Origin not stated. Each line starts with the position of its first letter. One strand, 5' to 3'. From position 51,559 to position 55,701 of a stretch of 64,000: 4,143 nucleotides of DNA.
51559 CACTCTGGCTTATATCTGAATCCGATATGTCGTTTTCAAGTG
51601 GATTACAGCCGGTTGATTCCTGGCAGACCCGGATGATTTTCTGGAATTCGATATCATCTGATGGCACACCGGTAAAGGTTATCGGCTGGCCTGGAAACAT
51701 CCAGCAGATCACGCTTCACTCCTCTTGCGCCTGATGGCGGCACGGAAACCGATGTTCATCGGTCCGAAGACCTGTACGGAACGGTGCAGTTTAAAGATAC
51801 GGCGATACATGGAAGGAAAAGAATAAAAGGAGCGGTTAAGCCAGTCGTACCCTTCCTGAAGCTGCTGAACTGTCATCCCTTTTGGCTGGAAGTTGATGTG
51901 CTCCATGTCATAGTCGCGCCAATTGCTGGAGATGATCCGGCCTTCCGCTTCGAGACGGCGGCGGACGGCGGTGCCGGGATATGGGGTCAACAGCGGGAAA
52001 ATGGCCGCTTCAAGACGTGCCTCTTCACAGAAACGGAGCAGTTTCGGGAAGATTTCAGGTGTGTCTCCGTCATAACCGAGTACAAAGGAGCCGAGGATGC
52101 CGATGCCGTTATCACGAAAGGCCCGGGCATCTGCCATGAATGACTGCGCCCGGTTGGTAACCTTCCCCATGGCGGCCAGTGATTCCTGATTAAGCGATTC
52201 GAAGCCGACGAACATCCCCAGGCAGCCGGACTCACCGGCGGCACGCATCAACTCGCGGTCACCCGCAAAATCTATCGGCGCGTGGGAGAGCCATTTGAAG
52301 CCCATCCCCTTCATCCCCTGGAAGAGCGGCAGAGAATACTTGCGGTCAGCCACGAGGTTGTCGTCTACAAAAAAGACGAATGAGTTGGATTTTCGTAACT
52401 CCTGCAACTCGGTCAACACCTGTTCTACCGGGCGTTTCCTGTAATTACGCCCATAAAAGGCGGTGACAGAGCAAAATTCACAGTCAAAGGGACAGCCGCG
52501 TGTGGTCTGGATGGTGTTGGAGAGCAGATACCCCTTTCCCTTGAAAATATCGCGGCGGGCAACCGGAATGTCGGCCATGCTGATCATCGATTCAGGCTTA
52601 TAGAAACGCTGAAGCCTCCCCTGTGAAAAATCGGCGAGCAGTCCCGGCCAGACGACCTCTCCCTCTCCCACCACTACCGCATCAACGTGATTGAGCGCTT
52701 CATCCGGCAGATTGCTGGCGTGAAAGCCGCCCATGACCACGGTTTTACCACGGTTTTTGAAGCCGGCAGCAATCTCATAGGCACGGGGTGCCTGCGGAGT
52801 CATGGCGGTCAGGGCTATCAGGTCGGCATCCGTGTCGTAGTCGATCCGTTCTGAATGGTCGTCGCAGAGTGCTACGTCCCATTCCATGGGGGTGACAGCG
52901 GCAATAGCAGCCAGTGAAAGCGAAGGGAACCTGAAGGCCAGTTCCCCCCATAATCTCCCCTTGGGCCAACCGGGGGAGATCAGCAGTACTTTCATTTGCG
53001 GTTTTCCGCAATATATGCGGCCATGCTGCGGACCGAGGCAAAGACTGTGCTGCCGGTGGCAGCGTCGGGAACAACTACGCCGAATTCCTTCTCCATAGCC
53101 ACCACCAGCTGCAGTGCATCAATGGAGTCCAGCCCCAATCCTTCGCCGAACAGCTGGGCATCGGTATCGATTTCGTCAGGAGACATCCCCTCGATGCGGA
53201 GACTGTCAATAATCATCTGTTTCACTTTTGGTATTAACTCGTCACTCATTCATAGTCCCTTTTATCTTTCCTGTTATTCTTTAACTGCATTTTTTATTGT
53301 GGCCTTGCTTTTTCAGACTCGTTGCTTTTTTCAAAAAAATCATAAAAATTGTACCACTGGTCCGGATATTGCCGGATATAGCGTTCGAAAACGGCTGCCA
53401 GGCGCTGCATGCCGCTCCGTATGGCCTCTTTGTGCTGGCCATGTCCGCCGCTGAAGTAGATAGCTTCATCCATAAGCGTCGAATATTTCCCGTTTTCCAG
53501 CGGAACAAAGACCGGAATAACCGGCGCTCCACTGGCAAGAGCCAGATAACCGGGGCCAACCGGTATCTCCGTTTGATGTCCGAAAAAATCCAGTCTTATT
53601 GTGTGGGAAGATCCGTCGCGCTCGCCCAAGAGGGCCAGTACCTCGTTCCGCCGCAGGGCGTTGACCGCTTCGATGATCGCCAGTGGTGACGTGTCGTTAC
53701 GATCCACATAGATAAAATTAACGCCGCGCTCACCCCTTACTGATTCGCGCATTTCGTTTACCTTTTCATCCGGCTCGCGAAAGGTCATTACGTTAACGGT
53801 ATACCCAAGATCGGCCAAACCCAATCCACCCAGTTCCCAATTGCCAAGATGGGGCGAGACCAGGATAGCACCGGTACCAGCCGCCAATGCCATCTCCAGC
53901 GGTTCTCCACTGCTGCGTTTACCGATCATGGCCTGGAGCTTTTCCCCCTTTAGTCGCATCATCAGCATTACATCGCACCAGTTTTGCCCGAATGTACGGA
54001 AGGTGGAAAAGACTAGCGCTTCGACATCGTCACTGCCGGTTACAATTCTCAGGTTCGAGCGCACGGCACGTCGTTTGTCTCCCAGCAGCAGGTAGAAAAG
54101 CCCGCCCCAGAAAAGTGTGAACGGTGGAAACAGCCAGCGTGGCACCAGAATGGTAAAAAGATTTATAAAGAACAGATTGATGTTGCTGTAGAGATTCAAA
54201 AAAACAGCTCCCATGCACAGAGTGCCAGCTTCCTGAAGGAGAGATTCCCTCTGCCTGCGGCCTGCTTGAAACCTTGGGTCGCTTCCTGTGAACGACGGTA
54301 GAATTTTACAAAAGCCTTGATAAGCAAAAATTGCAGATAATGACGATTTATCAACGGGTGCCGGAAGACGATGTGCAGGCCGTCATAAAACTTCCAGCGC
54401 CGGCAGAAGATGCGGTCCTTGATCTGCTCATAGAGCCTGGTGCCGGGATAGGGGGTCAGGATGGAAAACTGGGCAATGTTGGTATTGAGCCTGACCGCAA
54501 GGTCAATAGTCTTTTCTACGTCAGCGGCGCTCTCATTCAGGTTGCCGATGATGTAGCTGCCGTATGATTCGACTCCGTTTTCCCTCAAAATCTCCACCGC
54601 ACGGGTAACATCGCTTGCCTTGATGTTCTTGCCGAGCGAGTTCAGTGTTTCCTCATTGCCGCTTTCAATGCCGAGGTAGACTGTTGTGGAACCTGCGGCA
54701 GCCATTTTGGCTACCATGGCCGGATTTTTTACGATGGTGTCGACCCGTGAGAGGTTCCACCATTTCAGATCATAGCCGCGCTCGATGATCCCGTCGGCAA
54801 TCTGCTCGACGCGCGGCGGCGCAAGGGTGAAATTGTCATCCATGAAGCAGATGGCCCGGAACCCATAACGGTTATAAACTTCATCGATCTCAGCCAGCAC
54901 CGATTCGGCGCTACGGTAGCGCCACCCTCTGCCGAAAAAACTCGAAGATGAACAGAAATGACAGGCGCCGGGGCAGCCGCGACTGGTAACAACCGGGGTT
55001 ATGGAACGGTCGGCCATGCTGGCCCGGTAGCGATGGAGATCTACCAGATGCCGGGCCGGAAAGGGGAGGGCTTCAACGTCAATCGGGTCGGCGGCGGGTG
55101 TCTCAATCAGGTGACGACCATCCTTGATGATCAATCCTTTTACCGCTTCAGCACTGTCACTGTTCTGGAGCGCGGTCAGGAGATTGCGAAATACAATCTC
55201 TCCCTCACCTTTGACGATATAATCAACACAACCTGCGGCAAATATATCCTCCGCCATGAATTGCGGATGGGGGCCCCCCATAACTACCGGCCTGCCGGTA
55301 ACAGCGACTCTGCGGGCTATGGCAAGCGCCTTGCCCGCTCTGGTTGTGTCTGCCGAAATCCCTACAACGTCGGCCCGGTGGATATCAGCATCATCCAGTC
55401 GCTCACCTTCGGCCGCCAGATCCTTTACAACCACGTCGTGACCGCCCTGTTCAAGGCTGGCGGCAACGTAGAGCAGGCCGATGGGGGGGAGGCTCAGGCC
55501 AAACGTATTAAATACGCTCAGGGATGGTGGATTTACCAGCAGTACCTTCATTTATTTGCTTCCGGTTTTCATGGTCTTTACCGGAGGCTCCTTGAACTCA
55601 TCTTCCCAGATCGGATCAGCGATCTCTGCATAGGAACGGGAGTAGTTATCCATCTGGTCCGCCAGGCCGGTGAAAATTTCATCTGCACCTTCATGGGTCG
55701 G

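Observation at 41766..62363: tRNA-bracketed ~20-kb lipid operon: APE-like type II FAS/PKS and envelope-export scaffold combined with six radical SAM enzymes; product unknown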

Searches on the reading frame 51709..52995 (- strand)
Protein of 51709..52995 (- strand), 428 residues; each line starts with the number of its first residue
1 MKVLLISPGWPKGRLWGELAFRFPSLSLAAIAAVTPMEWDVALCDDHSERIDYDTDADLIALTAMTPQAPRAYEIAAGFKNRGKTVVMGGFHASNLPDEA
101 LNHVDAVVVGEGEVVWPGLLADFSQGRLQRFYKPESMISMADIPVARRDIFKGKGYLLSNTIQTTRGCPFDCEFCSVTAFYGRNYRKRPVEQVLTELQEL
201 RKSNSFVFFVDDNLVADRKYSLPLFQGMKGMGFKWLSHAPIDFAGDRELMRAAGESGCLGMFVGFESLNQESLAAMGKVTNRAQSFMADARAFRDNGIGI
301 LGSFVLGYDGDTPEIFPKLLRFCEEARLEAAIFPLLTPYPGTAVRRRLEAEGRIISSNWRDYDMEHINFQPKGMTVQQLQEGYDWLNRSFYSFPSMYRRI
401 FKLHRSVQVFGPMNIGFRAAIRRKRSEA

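Call 5: search_protein_families(library=pfam, proteins=[window:51709-52995:-], max_evalue=0.01)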
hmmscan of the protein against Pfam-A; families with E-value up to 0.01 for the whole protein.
window:51709-52995:- (428 aa): 4 families
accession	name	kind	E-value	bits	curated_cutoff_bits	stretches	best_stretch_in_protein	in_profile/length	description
PF04055.27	Radical_SAM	-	5.8e-14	53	29.5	1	162-323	1-166/166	Radical SAM superfamily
PF02310.24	B12-binding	-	3.8e-11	43.3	32.1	1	19-116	8-117/121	B12 binding domain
PF13282.11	DUF4070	-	2.3e-07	31.4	22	1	342-407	1-65/144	Domain of unknown function (DUF4070)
PF19864.5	Radical_SAM_N2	-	0.007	16.3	29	0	85-144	88-146/151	Radical SAM proteins, N-terminal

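Call 7: search_protein_families(library=ncbifam, proteins=[window:51709-52995:-], max_evalue=0.001)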
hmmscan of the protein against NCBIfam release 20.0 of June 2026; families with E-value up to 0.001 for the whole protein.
window:51709-52995:- (428 aa): 20 families
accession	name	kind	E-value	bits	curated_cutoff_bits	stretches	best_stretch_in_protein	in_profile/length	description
TIGR03471.1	HpnJ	equivalog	4.1e-26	91.9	577.6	1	161-391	199-433/472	hopanoid biosynthesis associated radical SAM protein HpnJ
TIGR04367.1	HpnR_B12_rSAM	equivalog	1.4e-24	86.5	650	1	68-368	73-391/490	hopanoid C-3 methylase HpnR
TIGR04013.1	B12_SAM_MJ_1487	hypoth_equivalog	1.2e-23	83.6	251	1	39-205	26-198/382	TIGR04013 family B12-binding domain/radical SAM domain-containing protein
TIGR04479.1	bcpD_PhpK_rSAM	subfamily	5.5e-23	81.1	600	1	160-327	242-410/504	PhpK family radical SAM P-methyltransferase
TIGR04014.1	B12_SAM_MJ_0865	equivalog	4.5e-21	75.1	360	1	71-345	56-355/434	methyl-coenzyme M reductase glutamine C-methyltransferase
TIGR04072.2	rSAM_ladder_B12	equivalog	9.8e-21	73.9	360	1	80-318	94-341/443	lipid biosynthesis B12-binding/radical SAM protein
NF050148.1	rSAM_ApyD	equivalog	2e-19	69.4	750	1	162-344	202-389/645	RiPP biosynthesis radical SAM protein ApyD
TIGR02026.1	BchE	equivalog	2e-18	66.5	481.35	1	161-403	196-440/497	magnesium-protoporphyrin IX monomethyl ester anaerobic oxidative cyclase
NF038361.1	rSAM_Sden_1168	equivalog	3.4e-17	62.2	575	1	162-329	285-454/560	Sden_1168 family B12-binding radical SAM P-methyltransferase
NF033070.1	rSAM_AprD4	equivalog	2.2e-16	59.8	500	1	64-354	97-396/456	AprD4 family radical SAM diol-dehydratase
TIGR04295.1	B12_rSAM_oligo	hypoth_equivalog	2.5e-16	59.4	400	1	159-279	200-315/422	TIGR04295 family B12-binding domain-containing radical SAM protein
NF033712.0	B12_rSAM_KedN5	subfamily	1.1e-08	33.7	700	0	161-365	197-407/624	KedN5 family methylcobalamin-dependent radical SAM C-methyltransferase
NF045585.1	rSAM_slr0320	equivalog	3.3e-08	32.5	775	1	161-297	237-378/511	photosystem II high light acclimation radical SAM protein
NF040546.1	rSAM_CUAEP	equivalog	1.3e-07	30.8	500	1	161-332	173-347/468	CUAEP/CCAEP-tail radical SAM (seleno)protein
TIGR03904.1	SAM_YgiQ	equivalog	1.5e-06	27.1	462.35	1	160-210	295-345/558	YgiQ family radical SAM protein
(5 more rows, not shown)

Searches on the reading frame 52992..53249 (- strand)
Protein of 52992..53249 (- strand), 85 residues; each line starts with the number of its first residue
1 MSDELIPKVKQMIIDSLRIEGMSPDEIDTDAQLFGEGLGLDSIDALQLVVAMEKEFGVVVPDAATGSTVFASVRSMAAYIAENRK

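Call 5: search_protein_families(library=pfam, proteins=[window:52992-53249:-], max_evalue=0.01)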
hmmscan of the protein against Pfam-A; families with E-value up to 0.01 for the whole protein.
window:52992-53249:- (85 aa): 1 family
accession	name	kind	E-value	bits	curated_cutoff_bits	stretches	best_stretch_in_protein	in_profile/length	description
PF00550.31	PP-binding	-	1.2e-11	45.2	20.8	1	10-80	4-67/67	Phosphopantetheine attachment site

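Call 7: search_protein_families(library=ncbifam, proteins=[window:52992-53249:-], max_evalue=0.001)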
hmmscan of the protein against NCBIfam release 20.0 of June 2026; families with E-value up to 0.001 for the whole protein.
window:52992-53249:- (85 aa): 17 families
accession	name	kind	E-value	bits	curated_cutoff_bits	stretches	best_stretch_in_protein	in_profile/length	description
NF006617.0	PRK09184.1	subfamily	1.9e-20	72.7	70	1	4-84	13-94/96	phosphopantetheine-binding protein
TIGR00517.1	acyl_carrier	equivalog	1.5e-12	47.2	70.45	1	3-83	2-76/77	acyl carrier protein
NF002151.0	PRK00982.1-5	equivalog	6.3e-12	45.5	92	1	4-84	3-77/78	acyl carrier protein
NF002148.0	PRK00982.1-2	subfamily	8.9e-12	44.7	71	1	3-83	3-77/79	acyl carrier protein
NF058660.1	cispen_ACP_AmcB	equivalog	2.3e-10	40.5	80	1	8-84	5-79/80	cispentacin biosynthesis acyl carrier protein AmcB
NF005480.0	PRK07081.1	equivalog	3.9e-10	39.5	72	1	13-82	9-75/83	acyl carrier protein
NF002149.0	PRK00982.1-3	equivalog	1.2e-09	38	106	1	7-83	6-76/78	acyl carrier protein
NF005798.0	PRK07639.1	equivalog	8.1e-09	35.8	100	1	4-84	5-82/91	petrobactin biosynthesis protein AsbD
NF002150.0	PRK00982.1-4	subfamily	4.8e-08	33.1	66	1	4-83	5-78/80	acyl carrier protein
NF052616.1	ACP_for_OlsHI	equivalog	5.9e-08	33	130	1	8-84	7-81/83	ornithine lipid biosynthesis acyl carrier protein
NF003757.0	PRK05350.1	equivalog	1.3e-07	31.6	65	1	3-60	5-58/83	acyl carrier protein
NF002147.0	PRK00982.1-1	equivalog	2.1e-06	27.5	84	1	18-83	18-80/83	acyl carrier protein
NF003464.0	PRK05087.1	equivalog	1.1e-05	25.4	68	1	25-63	18-57/78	D-alanine--poly(phosphoribitol) ligase subunit DltC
NF009104.0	PRK12449.1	equivalog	7.6e-05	22.6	70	1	34-82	31-77/80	acyl carrier protein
TIGR04069.1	ocin_ACP_rel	hypoth_equivalog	0.00014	22.2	70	1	8-73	5-70/77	peptide maturation system acyl carrier-related protein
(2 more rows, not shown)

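Call 22: search_solved_structures(query=window:52992-53249:-, max_evalue=0.01)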
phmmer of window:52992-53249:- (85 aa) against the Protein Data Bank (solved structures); distinct sequences matched with E-value up to 0.01: 97 (the best 60 are shown).
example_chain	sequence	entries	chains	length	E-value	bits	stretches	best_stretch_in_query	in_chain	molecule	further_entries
9ls6_A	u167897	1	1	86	2.7e-15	59.1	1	5-82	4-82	Acyl carrier protein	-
2n57_A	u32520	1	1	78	5.7e-08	35.8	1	6-67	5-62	Acyl carrier protein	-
9f5x_J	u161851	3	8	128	1.8e-07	34.3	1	30-83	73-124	Acyl carrier protein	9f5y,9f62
1x3o_A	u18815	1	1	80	2e-07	34.1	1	3-65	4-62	acyl carrier protein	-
2ehs_A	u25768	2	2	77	3.6e-07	33.3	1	7-64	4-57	Acyl carrier protein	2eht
7ar9_T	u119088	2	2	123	4.9e-07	32.9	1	17-67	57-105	SDAP1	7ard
4dxe_H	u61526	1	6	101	6.3e-07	32.5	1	5-64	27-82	Acyl carrier protein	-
7e42_A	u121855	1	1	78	1.7e-06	31.1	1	5-81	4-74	Acyl carrier protein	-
5vcb_f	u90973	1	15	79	2.3e-06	30.7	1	7-66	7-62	Acyl carrier protein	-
2l0q_A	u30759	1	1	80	2.4e-06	30.6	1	7-66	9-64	Acyl carrier protein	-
7arc_U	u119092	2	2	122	2.5e-06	30.6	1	31-65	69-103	SDAP2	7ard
1l0i_A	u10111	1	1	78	2.5e-06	30.6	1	8-66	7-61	Acyl carrier protein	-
8zsk_AB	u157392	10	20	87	2.7e-06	30.5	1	9-81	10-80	Acyl carrier protein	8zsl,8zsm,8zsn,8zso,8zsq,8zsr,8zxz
1l0h_A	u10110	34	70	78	2.7e-06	30.5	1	8-66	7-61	ACYL CARRIER PROTEIN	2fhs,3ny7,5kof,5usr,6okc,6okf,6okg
7v2c_G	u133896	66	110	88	2.7e-06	30.5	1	9-81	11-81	Acyl carrier protein, mitochondrial | Acyl carrier protein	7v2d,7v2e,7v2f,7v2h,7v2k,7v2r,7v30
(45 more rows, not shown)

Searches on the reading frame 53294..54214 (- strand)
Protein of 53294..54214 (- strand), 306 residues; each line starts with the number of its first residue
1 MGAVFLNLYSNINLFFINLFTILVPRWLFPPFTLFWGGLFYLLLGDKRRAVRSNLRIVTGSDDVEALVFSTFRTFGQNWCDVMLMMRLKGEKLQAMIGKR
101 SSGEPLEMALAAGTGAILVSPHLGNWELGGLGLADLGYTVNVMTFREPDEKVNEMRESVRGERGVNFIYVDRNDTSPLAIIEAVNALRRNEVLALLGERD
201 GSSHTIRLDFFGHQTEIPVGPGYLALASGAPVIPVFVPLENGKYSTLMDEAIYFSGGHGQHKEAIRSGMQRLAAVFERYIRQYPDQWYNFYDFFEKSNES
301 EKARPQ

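Call 5: search_protein_families(library=pfam, proteins=[window:53294-54214:-], max_evalue=0.01)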
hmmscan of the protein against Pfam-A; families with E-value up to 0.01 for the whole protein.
window:53294-54214:- (306 aa): 1 family
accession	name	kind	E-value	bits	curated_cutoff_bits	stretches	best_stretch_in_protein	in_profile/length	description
PF03279.18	Lip_A_acyltrans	-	1.4e-29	103.6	22.3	1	23-290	28-289/295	Bacterial lipid A biosynthesis acyltransferase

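Call 7: search_protein_families(library=ncbifam, proteins=[window:53294-54214:-], max_evalue=0.001)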
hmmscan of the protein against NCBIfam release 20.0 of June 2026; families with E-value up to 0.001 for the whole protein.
window:53294-54214:- (306 aa): 13 families
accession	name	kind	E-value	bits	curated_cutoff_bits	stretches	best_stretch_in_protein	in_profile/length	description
NF005919.0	PRK07920.1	equivalog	2.3e-34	118.8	209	1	48-302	49-301/311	phosphatidylinositol mannoside acyltransferase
NF006270.0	PRK08419.1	equivalog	1.2e-19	70.7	248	1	16-299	12-293/298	lipid A biosynthesis lauroyl acyltransferase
NF006487.0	PRK08905.1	equivalog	1.1e-12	47.6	281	1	36-300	25-279/290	lysophospholipid acyltransferase family protein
NF005120.0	PRK06553.1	equivalog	3e-09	36.6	273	1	113-290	131-302/308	lipid A biosynthesis lauroyl acyltransferase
TIGR02208.1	lipid_A_msbB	equivalog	1.6e-08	34.2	336.05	1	14-288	21-288/305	lauroyl-Kdo(2)-lipid IV(A) myristoyltransferase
NF004569.0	PRK05906.1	equivalog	2.3e-08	33.3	439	1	110-289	136-307/454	lipid A biosynthesis lauroyl acyltransferase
TIGR02207.1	lipid_A_htrB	subfamily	6.3e-08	32.3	297.8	1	39-298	43-295/303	LpxL/LpxP family Kdo(2)-lipid IV(A) lauroyl/palmitoleoyl acyltransferase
NF005150.0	PRK06628.1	equivalog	6.4e-07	29.1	350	1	50-294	52-288/290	lipid A biosynthesis lauroyl acyltransferase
NF006432.0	PRK08706.1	equivalog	1.1e-06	28.2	384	1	23-300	13-284/289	lipid A biosynthesis lauroyl acyltransferase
NF004190.0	PRK05645.1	equivalog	1.8e-06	27.3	377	1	48-302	43-292/295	lysophospholipid acyltransferase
NF006507.0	PRK08943.1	subfamily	3.1e-06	26.5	337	1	47-292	63-302/322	lipid A biosynthesis (KDO)2-(lauroyl)-lipid IVA acyltransferase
NF006438.0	PRK08734.1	equivalog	3.4e-06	26.3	363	1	96-167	95-165/305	lauroyl acyltransferase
NF005399.0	PRK06946.1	subfamily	5.4e-06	25.8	343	1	15-297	12-286/294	lipid A biosynthesis lauroyl acyltransferase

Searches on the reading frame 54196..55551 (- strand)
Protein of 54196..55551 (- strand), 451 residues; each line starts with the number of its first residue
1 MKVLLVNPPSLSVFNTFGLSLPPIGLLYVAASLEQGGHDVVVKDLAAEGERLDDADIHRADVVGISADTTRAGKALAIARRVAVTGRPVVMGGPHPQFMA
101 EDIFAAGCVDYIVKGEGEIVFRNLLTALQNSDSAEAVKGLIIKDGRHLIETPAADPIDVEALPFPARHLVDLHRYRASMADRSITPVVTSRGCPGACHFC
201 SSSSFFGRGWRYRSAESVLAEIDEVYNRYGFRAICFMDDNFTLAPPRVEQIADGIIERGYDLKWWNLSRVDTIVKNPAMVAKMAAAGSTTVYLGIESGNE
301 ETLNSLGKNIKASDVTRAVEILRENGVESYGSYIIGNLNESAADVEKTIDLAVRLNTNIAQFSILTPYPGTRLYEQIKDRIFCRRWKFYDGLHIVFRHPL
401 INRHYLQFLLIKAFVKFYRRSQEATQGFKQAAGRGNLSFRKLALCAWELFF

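Call 5: search_protein_families(library=pfam, proteins=[window:54196-55551:-], max_evalue=0.01)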
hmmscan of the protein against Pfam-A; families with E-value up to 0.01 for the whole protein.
window:54196-55551:- (451 aa): 2 families
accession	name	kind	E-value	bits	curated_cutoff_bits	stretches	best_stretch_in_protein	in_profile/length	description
PF02310.24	B12-binding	-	5.4e-23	81.5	32.1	1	13-124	4-120/121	B12 binding domain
PF04055.27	Radical_SAM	-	2.9e-22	80.1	29.5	1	187-352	1-166/166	Radical SAM superfamily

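Call 7: search_protein_families(library=ncbifam, proteins=[window:54196-55551:-], max_evalue=0.001)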
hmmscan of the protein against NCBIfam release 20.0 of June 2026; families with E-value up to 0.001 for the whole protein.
window:54196-55551:- (451 aa): 25 families
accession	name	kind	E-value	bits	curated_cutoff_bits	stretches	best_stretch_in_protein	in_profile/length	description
TIGR02026.1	BchE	equivalog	5.9e-57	193.6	481.35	1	3-420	2-430/497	magnesium-protoporphyrin IX monomethyl ester anaerobic oxidative cyclase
NF050148.1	rSAM_ApyD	equivalog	1.8e-45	155.5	750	1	22-397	24-407/645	RiPP biosynthesis radical SAM protein ApyD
TIGR04367.1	HpnR_B12_rSAM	equivalog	6.7e-43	146.9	650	1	1-406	1-403/490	hopanoid C-3 methylase HpnR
NF038361.1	rSAM_Sden_1168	equivalog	1.2e-38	133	575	2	107-376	197-472/560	Sden_1168 family B12-binding radical SAM P-methyltransferase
TIGR03471.1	HpnJ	equivalog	8.4e-36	123.8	577.6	1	89-423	100-438/472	hopanoid biosynthesis associated radical SAM protein HpnJ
TIGR04479.1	bcpD_PhpK_rSAM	subfamily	1.1e-33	116.4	600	1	107-352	170-406/504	PhpK family radical SAM P-methyltransferase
TIGR04014.1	B12_SAM_MJ_0865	equivalog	4.9e-33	114.6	360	2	48-234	36-209/434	methyl-coenzyme M reductase glutamine C-methyltransferase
TIGR04072.2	rSAM_ladder_B12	equivalog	2.5e-32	112.1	360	1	23-414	18-408/443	lipid biosynthesis B12-binding/radical SAM protein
TIGR04013.1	B12_SAM_MJ_1487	hypoth_equivalog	1.7e-31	109.4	251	2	49-237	32-203/382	TIGR04013 family B12-binding domain/radical SAM domain-containing protein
NF033070.1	rSAM_AprD4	equivalog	4.1e-27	95.2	500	1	20-382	39-395/456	AprD4 family radical SAM diol-dehydratase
NF040546.1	rSAM_CUAEP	equivalog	4.4e-24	85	500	1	15-333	5-319/468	CUAEP/CCAEP-tail radical SAM (seleno)protein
TIGR03975.1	rSAM_ocin_1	subfamily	7.8e-24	84.1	281.85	1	58-350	127-425/606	RiPP maturation radical SAM C-methyltransferase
TIGR04385.1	B12_rSAM_cofa1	equivalog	6.7e-23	81.6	450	1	106-353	120-362/438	B12 lower ligand biosynthesis radical SAM protein BzaD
NF040542.1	rSAM_RCCLKC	equivalog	1.3e-21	77.3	450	1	14-338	4-333/423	arsinothricin biosynthesis radical SAM protein ArsL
TIGR04295.1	B12_rSAM_oligo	hypoth_equivalog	1.5e-19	70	400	1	17-375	17-382/422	TIGR04295 family B12-binding domain-containing radical SAM protein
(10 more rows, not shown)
